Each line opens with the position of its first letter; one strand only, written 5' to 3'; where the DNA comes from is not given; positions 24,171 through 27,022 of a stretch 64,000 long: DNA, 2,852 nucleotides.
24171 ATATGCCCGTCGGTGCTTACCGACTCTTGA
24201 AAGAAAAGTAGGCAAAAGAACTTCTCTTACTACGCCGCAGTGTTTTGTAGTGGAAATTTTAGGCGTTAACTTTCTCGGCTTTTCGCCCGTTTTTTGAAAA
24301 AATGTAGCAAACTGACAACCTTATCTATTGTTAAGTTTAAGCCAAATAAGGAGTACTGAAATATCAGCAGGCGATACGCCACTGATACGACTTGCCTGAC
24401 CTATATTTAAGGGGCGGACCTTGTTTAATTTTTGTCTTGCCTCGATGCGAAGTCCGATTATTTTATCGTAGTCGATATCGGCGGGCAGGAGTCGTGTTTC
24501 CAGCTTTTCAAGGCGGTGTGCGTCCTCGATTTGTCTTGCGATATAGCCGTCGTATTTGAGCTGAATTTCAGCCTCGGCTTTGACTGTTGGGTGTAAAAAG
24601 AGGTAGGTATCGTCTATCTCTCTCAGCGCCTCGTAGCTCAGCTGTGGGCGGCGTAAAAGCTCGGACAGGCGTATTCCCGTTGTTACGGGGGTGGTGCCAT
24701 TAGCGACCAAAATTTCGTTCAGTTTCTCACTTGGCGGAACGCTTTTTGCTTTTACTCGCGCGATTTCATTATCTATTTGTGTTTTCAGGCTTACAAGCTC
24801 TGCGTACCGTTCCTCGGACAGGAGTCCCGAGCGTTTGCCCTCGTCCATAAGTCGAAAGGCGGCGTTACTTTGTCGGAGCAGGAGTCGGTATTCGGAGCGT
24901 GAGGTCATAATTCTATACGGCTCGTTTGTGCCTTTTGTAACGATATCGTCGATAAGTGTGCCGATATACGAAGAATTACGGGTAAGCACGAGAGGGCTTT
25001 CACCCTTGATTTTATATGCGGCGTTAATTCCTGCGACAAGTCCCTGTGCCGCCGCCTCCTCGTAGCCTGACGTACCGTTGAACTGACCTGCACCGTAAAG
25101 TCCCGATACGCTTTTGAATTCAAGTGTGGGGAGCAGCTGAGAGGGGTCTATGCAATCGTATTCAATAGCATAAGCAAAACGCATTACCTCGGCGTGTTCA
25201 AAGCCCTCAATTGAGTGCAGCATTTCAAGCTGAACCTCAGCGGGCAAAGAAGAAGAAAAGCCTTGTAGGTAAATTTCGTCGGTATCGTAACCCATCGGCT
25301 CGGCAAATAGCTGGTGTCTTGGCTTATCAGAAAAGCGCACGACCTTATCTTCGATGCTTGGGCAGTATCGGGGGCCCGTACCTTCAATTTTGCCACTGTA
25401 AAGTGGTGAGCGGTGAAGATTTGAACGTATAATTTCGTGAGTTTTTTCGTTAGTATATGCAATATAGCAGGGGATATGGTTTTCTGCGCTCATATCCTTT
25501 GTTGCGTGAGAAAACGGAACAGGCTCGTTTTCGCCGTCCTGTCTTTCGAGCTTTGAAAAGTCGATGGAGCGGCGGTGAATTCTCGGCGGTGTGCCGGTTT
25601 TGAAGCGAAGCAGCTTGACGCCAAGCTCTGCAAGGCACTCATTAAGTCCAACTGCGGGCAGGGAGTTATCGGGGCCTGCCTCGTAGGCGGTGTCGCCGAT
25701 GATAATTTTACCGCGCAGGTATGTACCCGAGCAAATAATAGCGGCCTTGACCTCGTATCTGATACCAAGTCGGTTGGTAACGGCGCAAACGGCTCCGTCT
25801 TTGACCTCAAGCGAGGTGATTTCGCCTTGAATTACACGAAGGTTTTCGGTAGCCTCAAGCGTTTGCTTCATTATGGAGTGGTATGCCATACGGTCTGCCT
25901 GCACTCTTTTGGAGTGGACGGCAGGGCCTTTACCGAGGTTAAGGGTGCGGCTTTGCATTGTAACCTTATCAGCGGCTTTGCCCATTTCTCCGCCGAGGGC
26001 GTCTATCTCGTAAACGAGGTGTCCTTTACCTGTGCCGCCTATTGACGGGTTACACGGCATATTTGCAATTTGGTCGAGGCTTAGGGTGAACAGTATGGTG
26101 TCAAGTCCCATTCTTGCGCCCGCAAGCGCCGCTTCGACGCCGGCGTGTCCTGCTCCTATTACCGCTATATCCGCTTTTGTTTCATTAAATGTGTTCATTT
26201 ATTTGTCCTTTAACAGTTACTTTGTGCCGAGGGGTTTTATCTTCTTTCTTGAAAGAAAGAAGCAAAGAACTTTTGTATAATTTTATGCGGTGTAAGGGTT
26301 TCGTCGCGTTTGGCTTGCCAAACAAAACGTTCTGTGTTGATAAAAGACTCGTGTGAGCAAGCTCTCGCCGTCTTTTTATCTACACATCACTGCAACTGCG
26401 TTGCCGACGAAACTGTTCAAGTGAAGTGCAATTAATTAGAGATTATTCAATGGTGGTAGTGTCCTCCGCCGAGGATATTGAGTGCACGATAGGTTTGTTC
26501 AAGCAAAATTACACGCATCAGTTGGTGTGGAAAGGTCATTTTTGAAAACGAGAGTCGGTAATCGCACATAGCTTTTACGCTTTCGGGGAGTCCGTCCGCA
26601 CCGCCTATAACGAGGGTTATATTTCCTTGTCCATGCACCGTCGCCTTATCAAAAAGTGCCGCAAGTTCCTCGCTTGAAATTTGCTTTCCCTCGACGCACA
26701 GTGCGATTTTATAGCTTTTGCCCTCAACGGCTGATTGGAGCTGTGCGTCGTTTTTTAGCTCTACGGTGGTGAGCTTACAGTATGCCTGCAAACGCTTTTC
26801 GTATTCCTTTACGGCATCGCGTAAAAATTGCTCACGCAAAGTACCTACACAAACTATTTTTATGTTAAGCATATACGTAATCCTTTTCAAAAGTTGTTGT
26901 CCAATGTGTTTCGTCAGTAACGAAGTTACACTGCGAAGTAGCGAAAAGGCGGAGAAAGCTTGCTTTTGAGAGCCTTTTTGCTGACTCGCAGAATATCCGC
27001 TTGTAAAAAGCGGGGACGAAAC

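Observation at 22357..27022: Repeated structured domain of about 115-125 nt with compensatory base changes: candidate novel structured RNA or non-autonomous element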

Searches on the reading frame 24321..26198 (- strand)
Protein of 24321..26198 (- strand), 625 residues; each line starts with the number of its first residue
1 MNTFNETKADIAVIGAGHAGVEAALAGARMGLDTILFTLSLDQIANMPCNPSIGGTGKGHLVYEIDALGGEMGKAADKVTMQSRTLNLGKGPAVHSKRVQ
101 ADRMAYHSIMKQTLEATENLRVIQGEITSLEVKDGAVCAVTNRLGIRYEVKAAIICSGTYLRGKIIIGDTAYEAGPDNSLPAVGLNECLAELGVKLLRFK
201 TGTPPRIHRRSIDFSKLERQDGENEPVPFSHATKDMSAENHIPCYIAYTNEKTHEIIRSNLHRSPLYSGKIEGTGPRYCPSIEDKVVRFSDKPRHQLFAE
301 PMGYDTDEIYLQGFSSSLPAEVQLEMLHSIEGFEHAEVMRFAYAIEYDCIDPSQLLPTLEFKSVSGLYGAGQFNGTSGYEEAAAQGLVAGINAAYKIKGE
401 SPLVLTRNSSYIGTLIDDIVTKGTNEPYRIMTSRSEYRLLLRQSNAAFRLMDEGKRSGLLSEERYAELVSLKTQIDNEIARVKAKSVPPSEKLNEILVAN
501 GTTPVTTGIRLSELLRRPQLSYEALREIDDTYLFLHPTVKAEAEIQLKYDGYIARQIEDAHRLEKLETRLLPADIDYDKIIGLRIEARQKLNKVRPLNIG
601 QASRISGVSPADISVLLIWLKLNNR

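Call 17: search_protein_families(library=pfam, proteins=[window:24321-26198:-])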
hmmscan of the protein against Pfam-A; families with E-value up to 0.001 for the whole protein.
window:24321-26198:- (625 aa): 5 families
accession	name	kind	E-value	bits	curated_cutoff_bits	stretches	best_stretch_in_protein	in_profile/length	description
PF01134.28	GIDA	-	7.6e-160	532.7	22.1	1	10-400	1-390/391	Glucose inhibited division protein A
PF13932.14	SAM_GIDA_C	-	1.9e-26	92.1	27.1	1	562-617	2-57/57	tRNA modifying enzyme MnmG/GidA C-terminal helical bundle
PF21680.2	GIDA_C_1st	-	1.2e-22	80.9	24.7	1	462-556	1-95/96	tRNA modifying enzyme MnmG/GidA C-terminal helical domain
PF12831.13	FAD_oxidored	-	1.4e-07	31.7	27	1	10-179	1-164/416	FAD dependent oxidoreductase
PF07992.20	Pyr_redox_2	-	2.1e-05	24.5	26.1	1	10-158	2-108/291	Pyridine nucleotide-disulphide oxidoreductase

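Call 25: find_homologous_proteins(query=window:24321-26198:-, max_evalue=1e-100)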
Query window:24321-26198:- (625 aa): 8000 proteins with E <= 1e-100 among 8000 candidates; the best 120 are listed.
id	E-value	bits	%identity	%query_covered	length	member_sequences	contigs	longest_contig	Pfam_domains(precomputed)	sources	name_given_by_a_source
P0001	0.0e+0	1398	100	100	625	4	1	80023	PF07992.21,PF21680.3,PF01134.29,PF13932.16,PF12831.14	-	-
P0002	0.0e+0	1250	89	100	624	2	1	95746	PF21680.3,PF01134.29,PF13932.16,PF12831.14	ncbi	-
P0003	0.0e+0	1248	89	100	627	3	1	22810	PF07992.21,PF21680.3,PF01134.29,PF13932.16,PF12831.14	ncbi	-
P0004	0.0e+0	1218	87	100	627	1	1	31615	PF07992.21,PF21680.3,PF01134.29,PF13932.16,PF12831.14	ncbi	-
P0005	0.0e+0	1214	85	100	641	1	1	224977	PF07992.21,PF21680.3,PF01134.29,PF13932.16,PF12831.14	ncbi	-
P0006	0.0e+0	1202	85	100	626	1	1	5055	PF07992.21,PF21680.3,PF01134.29,PF13932.16,PF12831.14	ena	-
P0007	0.0e+0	1179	83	100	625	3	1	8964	PF07992.21,PF21680.3,PF01134.29,PF13932.16,PF12831.14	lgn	-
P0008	0.0e+0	1169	83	100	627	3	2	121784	PF21680.3,PF01134.29,PF13932.16,PF12831.14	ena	-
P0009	0.0e+0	1159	78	100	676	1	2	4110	PF21680.3,PF01134.29,PF13932.16,PF12831.14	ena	-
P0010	0.0e+0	1155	-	-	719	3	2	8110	PF21680.3,PF01134.29,PF13932.16,PF12831.14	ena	-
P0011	0.0e+0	1153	81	100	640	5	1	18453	PF07992.21,PF21680.3,PF01262.28,PF01134.29,PF13932.16,PF12831.14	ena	-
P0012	0.0e+0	1149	79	100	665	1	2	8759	PF21680.3,PF01134.29,PF13932.16,PF12831.14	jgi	-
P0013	0.0e+0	1149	79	100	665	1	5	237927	PF21680.3,PF01134.29,PF13932.16,PF12831.14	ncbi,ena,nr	ncbi:MAG: tRNA uridine-5-carboxymethylaminomethyl(34) synthesis enzyme MnmG [Clostridia bacterium]|n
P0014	0.0e+0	1146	81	100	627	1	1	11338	PF21680.3,PF01134.29,PF13932.16,PF12831.14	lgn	-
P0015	0.0e+0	1143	80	100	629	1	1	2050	PF07992.21,PF21680.3,PF01134.29,PF13932.16,PF12831.14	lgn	-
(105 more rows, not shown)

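Call 26: find_encoding_contigs(protein=P0002, flank=10000, max_places=3)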
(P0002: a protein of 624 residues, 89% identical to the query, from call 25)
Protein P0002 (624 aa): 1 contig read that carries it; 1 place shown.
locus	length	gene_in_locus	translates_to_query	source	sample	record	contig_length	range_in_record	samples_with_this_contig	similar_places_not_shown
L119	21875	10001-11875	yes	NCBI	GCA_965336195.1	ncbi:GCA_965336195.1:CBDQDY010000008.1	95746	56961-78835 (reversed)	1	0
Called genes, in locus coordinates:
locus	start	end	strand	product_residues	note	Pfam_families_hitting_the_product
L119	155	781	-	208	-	PF02677:QueH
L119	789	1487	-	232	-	PF00561:Abhydrolase_1, PF12146:Hydrolase_4, PF12697:Abhydrolase_6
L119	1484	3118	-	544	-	PF00501:AMP-binding, PF13193:AMP-binding_C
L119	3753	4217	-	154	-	PF22811:Zn_ribbon_NrdR, PF03477:ATP-cone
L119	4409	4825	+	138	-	PF02452:PemK_toxin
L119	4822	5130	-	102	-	-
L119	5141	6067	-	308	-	PF02603:Hpr_kinase_N, PF07475:Hpr_kinase_C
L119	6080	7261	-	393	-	PF22025:ThiI_fer, PF02926:THUMP, PF02568:ThiI, PF06508:QueC (faint)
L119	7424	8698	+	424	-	PF10509:GalKase_gal_bdg, PF00288:GHMP_kinases_N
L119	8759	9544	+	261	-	PF23023:Anti-Pycsar_Apyc1, PF00753:Lactamase_B, PF12706:Lactamase_B_2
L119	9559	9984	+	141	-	PF02590:SPOUT_MTase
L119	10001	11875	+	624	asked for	PF01134:GIDA, PF12831:FAD_oxidored, PF21680:GIDA_C_1st, PF13932:SAM_GIDA_C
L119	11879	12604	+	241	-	PF02527:GidB, PF05175:MTS (weak), PF13649:Methyltransf_25 (weak), PF13847:Methyltransf_31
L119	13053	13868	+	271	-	PF02195:ParB_N, PF17762:HTH_ParB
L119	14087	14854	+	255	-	PF00142:Fer4_NifH (faint), PF01656:CbiA, PF02374:ArsA_ATPase (weak), PF06564:CBP_BcsQ (weak), PF09140:MipZ, PF10609:ParA (weak), PF13614:AAA_31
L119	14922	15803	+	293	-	PF02195:ParB_N, PF17762:HTH_ParB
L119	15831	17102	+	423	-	PF02403:Seryl_tRNA_N, PF00587:tRNA-synt_2b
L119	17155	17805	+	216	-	-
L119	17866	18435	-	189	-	PF06130:PTAC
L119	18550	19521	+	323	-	PF00574:CLP_protease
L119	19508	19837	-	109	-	PF12647:RNHCP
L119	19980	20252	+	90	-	PF03631:Virul_fac_BrkB (weak)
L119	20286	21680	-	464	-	PF10396:TrmE_N, PF12631:MnmE_helical, PF00350:Dynamin_N (faint), PF01926:MMR_HSR1, PF02421:FeoB_N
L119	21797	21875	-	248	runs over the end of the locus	PF14804:Jag_N, PF13083:KH_KhpA-B, PF01424:R3H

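Call 27: find_encoding_contigs(protein=P0005, flank=10000, max_places=3)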
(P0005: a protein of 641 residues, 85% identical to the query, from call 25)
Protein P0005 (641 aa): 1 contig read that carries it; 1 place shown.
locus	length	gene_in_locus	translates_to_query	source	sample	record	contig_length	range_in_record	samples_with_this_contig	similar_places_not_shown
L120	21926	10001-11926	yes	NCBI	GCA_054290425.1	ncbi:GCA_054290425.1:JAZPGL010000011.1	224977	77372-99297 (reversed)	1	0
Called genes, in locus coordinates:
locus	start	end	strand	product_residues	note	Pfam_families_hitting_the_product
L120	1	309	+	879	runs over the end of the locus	PF02739:5_3_exonuc_N, PF01367:5_3_exonuc, PF00476:DNA_pol_A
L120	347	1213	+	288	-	PF02463:SMC_N (weak), PF00005:ABC_tran (faint), PF13304:AAA_21 (weak), PF13175:AAA_15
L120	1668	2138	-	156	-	PF22811:Zn_ribbon_NrdR, PF03477:ATP-cone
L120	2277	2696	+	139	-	PF02452:PemK_toxin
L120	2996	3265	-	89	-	-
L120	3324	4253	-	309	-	PF02603:Hpr_kinase_N, PF07475:Hpr_kinase_C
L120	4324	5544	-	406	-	PF22025:ThiI_fer, PF02926:THUMP, PF02568:ThiI, PF06508:QueC (faint)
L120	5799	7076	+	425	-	PF10509:GalKase_gal_bdg, PF00288:GHMP_kinases_N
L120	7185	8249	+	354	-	PF03009:GDPD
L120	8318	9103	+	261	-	PF23023:Anti-Pycsar_Apyc1, PF00753:Lactamase_B, PF12706:Lactamase_B_2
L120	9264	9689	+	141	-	PF02590:SPOUT_MTase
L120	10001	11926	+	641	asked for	PF01134:GIDA, PF07992:Pyr_redox_2 (faint), PF12831:FAD_oxidored (weak), PF21680:GIDA_C_1st, PF13932:SAM_GIDA_C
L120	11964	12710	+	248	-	PF02527:GidB, PF06325:PrmA (weak), PF05175:MTS (weak), PF13847:Methyltransf_31, PF08241:Methyltransf_11 (weak), PF08242:Methyltransf_12 (weak), PF13649:Methyltransf_25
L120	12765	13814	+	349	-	PF02195:ParB_N, PF17762:HTH_ParB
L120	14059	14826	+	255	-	PF00142:Fer4_NifH (faint), PF01656:CbiA, PF02374:ArsA_ATPase, PF06564:CBP_BcsQ (weak), PF09140:MipZ, PF10609:ParA, PF13614:AAA_31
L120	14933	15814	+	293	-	PF02195:ParB_N, PF17762:HTH_ParB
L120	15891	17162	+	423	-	PF02403:Seryl_tRNA_N, PF00587:tRNA-synt_2b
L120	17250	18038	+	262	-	-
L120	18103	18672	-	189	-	PF06130:PTAC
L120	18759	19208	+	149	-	-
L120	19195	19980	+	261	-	PF00574:CLP_protease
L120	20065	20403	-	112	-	PF12647:RNHCP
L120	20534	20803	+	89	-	-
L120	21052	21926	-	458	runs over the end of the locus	PF10396:TrmE_N, PF12631:MnmE_helical, PF00350:Dynamin_N (faint), PF01926:MMR_HSR1, PF02421:FeoB_N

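Call 28: find_encoding_contigs(protein=P0008, flank=10000, max_places=3)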
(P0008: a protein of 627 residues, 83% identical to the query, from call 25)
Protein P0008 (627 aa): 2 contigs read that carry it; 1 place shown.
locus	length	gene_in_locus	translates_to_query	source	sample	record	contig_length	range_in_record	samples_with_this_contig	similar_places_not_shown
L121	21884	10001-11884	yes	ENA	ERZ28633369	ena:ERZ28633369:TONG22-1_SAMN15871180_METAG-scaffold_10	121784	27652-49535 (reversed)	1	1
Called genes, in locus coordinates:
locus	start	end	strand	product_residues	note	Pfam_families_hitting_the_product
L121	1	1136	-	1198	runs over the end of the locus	PF17854:FtsK_alpha, PF01580:FtsK_SpoIIIE, PF09397:FtsK_gamma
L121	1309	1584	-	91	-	-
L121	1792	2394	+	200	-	PF01381:HTH_3, PF12844:HTH_19 (weak)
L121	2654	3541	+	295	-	PF02645:DegV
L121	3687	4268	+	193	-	-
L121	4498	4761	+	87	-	PF00312:Ribosomal_S15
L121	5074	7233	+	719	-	PF01138:RNase_PH, PF03725:RNase_PH_C, PF03726:PNPase, PF01138:RNase_PH, PF00013:KH_1, PF00575:S1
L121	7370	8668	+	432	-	PF10509:GalKase_gal_bdg, PF00288:GHMP_kinases_N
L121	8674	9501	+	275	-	PF23023:Anti-Pycsar_Apyc1, PF00753:Lactamase_B, PF12706:Lactamase_B_2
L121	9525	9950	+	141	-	PF02590:SPOUT_MTase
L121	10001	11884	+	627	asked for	PF01134:GIDA, PF12831:FAD_oxidored (weak), PF21680:GIDA_C_1st, PF13932:SAM_GIDA_C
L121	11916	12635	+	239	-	PF02527:GidB, PF05175:MTS (weak), PF13847:Methyltransf_31, PF08241:Methyltransf_11 (weak), PF08242:Methyltransf_12 (weak), PF13649:Methyltransf_25 (weak)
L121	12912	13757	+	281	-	PF02195:ParB_N, PF17762:HTH_ParB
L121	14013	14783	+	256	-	PF00142:Fer4_NifH (weak), PF01656:CbiA, PF02374:ArsA_ATPase (weak), PF06564:CBP_BcsQ, PF09140:MipZ, PF10609:ParA, PF13614:AAA_31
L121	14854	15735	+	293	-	PF02195:ParB_N, PF17762:HTH_ParB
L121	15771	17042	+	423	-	PF02403:Seryl_tRNA_N, PF00587:tRNA-synt_2b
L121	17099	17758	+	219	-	-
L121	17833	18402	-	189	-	PF06130:PTAC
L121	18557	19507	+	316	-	PF00574:CLP_protease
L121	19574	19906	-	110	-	PF12647:RNHCP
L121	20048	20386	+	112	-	-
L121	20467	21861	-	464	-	PF10396:TrmE_N, PF12631:MnmE_helical, PF00350:Dynamin_N (faint), PF01926:MMR_HSR1, PF02421:FeoB_N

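Call 33: find_encoding_contigs(protein=P0001, flank=10000, max_places=6)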
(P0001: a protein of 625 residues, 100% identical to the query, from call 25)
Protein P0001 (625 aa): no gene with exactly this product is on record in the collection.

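Call 35: find_encoding_contigs(protein=P0003, flank=10000, max_places=3)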
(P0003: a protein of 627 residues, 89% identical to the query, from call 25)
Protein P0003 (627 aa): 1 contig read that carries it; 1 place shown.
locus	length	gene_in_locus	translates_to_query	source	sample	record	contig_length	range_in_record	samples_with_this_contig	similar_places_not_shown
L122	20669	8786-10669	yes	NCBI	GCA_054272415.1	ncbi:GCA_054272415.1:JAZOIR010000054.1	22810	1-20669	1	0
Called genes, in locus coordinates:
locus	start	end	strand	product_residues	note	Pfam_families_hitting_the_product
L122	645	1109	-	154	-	PF22811:Zn_ribbon_NrdR, PF03477:ATP-cone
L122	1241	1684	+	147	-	PF02452:PemK_toxin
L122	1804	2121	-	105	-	-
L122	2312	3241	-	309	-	PF02603:Hpr_kinase_N, PF07475:Hpr_kinase_C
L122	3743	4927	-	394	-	PF22025:ThiI_fer, PF02926:THUMP, PF02568:ThiI, PF06508:QueC (faint)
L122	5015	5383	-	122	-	PF13306:LRR_5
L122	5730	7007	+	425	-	PF10509:GalKase_gal_bdg, PF00288:GHMP_kinases_N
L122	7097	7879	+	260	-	PF23023:Anti-Pycsar_Apyc1, PF00753:Lactamase_B, PF12706:Lactamase_B_2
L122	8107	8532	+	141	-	PF02590:SPOUT_MTase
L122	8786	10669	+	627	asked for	PF01134:GIDA, PF07992:Pyr_redox_2 (weak), PF12831:FAD_oxidored, PF21680:GIDA_C_1st, PF13932:SAM_GIDA_C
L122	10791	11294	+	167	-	-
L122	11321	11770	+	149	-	-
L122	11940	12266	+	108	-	-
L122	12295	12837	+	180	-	-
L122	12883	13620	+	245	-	PF02527:GidB, PF06325:PrmA (weak), PF05175:MTS (weak), PF13847:Methyltransf_31, PF08241:Methyltransf_11 (weak), PF08242:Methyltransf_12 (weak), PF13649:Methyltransf_25 (weak)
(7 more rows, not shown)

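Call 36: find_encoding_contigs(protein=P0004, flank=10000, max_places=3)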
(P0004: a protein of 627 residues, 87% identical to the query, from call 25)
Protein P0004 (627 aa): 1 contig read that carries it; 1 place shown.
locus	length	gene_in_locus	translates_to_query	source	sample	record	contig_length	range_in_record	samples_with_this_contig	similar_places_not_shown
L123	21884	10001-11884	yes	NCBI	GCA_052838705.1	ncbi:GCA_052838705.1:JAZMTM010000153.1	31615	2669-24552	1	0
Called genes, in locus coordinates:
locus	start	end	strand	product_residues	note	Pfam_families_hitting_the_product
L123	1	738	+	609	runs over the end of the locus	PF00009:GTP_EFTU, PF01926:MMR_HSR1 (faint), PF22042:EF-G_D2 (weak), PF03144:GTP_EFTU_D2, PF00679:EFG_C, PF21018:BipA_C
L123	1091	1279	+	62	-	-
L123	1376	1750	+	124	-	-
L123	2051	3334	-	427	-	PF00916:Sulfate_transp, PF16983:MFS_MOT1 (weak)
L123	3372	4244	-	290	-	PF04909:Amidohydro_2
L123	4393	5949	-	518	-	PF01235:Na_Ala_symp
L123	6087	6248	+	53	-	-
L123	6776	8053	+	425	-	PF10509:GalKase_gal_bdg, PF00288:GHMP_kinases_N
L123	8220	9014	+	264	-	PF23023:Anti-Pycsar_Apyc1, PF00753:Lactamase_B, PF12706:Lactamase_B_2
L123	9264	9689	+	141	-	PF02590:SPOUT_MTase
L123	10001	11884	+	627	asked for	PF01134:GIDA, PF07992:Pyr_redox_2 (weak), PF12831:FAD_oxidored, PF21680:GIDA_C_1st, PF13932:SAM_GIDA_C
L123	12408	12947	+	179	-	-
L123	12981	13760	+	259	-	PF02527:GidB, PF05175:MTS (weak), PF13847:Methyltransf_31, PF08241:Methyltransf_11 (weak), PF08242:Methyltransf_12 (faint), PF13649:Methyltransf_25 (weak)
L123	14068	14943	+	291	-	PF02195:ParB_N, PF17762:HTH_ParB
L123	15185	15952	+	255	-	PF00142:Fer4_NifH (faint), PF01656:CbiA, PF02374:ArsA_ATPase, PF06564:CBP_BcsQ (weak), PF09140:MipZ, PF10609:ParA, PF13614:AAA_31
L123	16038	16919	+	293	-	PF02195:ParB_N, PF17762:HTH_ParB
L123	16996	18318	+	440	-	PF02403:Seryl_tRNA_N, PF00587:tRNA-synt_2b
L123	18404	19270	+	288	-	-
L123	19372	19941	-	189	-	PF06130:PTAC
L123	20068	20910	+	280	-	PF00574:CLP_protease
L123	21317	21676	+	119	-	-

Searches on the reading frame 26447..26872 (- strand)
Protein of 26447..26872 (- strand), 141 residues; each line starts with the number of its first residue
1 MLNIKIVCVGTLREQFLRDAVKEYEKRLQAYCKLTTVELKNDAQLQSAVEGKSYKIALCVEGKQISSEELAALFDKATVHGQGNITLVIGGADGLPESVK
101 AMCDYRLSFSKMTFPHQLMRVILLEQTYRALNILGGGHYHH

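Call 17: search_protein_families(library=pfam, proteins=[window:26447-26872:-])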
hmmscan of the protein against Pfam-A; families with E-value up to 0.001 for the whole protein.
window:26447-26872:- (141 aa): 1 family
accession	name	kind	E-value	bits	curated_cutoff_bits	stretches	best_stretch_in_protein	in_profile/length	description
PF02590.22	SPOUT_MTase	-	2.4e-45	154.7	27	1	2-140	1-154/154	Predicted SPOUT methyltransferase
